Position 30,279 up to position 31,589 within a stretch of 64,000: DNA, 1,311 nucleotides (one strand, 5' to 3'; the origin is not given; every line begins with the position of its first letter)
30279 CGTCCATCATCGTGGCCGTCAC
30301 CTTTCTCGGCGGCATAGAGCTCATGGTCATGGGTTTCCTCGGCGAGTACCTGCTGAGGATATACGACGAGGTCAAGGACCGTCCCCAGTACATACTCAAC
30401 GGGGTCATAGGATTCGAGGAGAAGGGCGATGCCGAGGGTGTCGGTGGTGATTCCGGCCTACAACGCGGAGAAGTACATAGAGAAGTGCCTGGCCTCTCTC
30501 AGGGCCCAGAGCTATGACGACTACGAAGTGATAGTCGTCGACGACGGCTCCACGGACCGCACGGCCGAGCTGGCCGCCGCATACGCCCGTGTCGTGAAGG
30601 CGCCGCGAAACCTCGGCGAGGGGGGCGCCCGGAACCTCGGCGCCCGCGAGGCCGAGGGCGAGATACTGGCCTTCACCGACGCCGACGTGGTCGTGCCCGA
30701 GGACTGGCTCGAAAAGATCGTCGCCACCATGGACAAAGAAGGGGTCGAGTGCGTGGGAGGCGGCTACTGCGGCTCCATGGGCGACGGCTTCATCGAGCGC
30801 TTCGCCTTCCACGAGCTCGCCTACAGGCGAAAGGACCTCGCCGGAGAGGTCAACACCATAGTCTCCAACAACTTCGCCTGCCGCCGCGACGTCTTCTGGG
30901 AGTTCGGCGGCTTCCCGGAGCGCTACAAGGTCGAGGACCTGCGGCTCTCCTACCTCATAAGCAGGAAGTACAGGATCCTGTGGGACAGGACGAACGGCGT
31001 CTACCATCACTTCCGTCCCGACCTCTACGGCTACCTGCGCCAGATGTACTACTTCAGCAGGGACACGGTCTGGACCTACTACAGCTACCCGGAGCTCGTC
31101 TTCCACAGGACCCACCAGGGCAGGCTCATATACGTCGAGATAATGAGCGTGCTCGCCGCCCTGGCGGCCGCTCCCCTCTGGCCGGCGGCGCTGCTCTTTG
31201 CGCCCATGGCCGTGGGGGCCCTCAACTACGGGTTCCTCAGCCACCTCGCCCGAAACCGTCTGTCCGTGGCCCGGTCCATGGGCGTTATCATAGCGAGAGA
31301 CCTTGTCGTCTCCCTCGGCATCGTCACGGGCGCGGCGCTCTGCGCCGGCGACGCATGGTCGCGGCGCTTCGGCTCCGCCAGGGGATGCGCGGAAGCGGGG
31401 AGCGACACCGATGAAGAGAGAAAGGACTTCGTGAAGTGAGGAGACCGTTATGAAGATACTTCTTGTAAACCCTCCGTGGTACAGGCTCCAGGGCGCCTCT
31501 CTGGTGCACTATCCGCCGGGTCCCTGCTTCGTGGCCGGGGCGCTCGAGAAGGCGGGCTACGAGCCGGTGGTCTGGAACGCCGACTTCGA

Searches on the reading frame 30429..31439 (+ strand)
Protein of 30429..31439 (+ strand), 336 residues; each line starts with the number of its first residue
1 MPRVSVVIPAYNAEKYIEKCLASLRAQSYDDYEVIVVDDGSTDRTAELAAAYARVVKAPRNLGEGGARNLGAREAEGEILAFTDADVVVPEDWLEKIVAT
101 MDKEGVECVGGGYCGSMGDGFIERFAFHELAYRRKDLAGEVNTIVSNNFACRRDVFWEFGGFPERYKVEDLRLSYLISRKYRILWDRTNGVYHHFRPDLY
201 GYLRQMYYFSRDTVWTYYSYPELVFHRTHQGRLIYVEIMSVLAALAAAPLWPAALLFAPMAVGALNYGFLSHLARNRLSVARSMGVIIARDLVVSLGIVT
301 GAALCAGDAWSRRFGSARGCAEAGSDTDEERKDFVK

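Call 11: search_protein_families(library=pfam, proteins=[window:30429-31439:+], max_evalue=0.001)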
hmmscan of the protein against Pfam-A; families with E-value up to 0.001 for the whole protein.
window:30429-31439:+ (336 aa): 5 families
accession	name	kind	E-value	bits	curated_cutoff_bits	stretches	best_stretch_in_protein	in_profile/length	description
PF00535.33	Glycos_transf_2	-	3.5e-41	141.4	23.3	1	5-158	1-166/168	Glycosyl transferase family 2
PF13641.12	Glyco_tranf_2_3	-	1.9e-16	61.2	27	1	2-206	1-224/230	Glycosyltransferase like family 2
PF10111.15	Glyco_tranf_2_2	-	5.9e-14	52.6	27.3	1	5-99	1-104/276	Glycosyltransferase like family 2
PF13632.12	Glyco_trans_2_3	-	3e-07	30.9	27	1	82-258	4-188/198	Glycosyl transferase family group 2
PF13506.12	Glyco_transf_21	-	3.3e-07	30.4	21.7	1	72-163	26-121/174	Glycosyl transferase family 21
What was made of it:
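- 30429..31439 (+): GT2b: second membrane-anchored family-2 glycosyltransferase (overlaps the GT2a 3' end). Glycos_transf_2 scores 141 bits starting at residue 5 (call 11).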

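Call 39: search_protein_families(library=ncbifam, proteins=[window:30429-31439:+], max_evalue=0.00001)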
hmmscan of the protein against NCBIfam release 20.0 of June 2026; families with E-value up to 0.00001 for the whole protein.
window:30429-31439:+ (336 aa): 23 families
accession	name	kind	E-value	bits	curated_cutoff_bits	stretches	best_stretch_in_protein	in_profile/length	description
TIGR03965.1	mycofact_glyco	equivalog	1.5e-36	126.3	280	1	2-282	74-362/467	mycofactocin biosynthesis glycosyltransferase MftF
TIGR04283.1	glyco_like_mftF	equivalog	1.2e-25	90.4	182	1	4-184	1-176/221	TIGR04283 family arsenosugar biosynthesis glycosyltransferase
NF041875.1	EPS_EpsD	equivalog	3.4e-23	82.5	370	1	4-206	1-220/325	exopolysaccharide biosynthesis glycosyltransferase EpsD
NF007482.0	PRK10073.1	equivalog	1.4e-21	76.8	423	1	2-100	6-109/334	glycosyltransferase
NF041394.1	GtaseAglG_Halo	equivalog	3.9e-19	69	440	1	3-164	2-176/304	glucosyl-dolichyl phosphate glucuronosyltransferase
NF047683.1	TeichurnBiosyTuaG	equivalog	5.1e-19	68.9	400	1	2-106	6-116/252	teichuronic acid biosynthesis protein TuaG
TIGR03937.1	PgaC_IcaA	equivalog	4.5e-18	65.4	422.3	1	2-187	45-244/407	poly-beta-1,6-N-acetyl-D-glucosamine synthase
TIGR03469.1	HpnB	hypoth_equivalog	6.4e-14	51.8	379.25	1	2-107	44-166/386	hopene-associated glycosyltransferase HpnB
NF038299.1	EPS_HpsN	equivalog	3.4e-13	49.2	425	1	2-111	1-117/317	hormogonium polysaccharide biosynthesis glycosyltransferase HpsN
NF053739.1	GlytfEpsEBac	equivalog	8.9e-13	47.8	450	1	2-111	1-118/265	glycosyltransferase EpsE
TIGR04242.1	nodulat_NodC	equivalog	2.5e-12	46.5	550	1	1-111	47-166/395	chitooligosaccharide synthase NodC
NF010496.0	PRK13915.1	equivalog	3.2e-12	46.2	262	1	3-113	32-155/307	glucosyl-3-phosphoglycerate synthase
NF038302.1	EPS_HpsE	equivalog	6e-12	45.2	300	1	4-99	3-109/307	hormogonium polysaccharide biosynthesis glycosyltransferase HpsE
NF050050.1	ProtGlycPglI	equivalog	1.1e-11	44.7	500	1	1-106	1-112/306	GalNAc(5)-diNAcBac-PP-undecaprenol beta-1,3-glucosyltransferase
NF058614.1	PPMAGASynPpgS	equivalog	3.5e-11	42.9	370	1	4-112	2-112/226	polyprenyl-phospho-N-acetylgalactosaminyl synthase PpgS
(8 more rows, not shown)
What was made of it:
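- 30429..31439 (+): The best NCBIfam hit is MftF-like at 126 bits, below cutoff (call 39).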
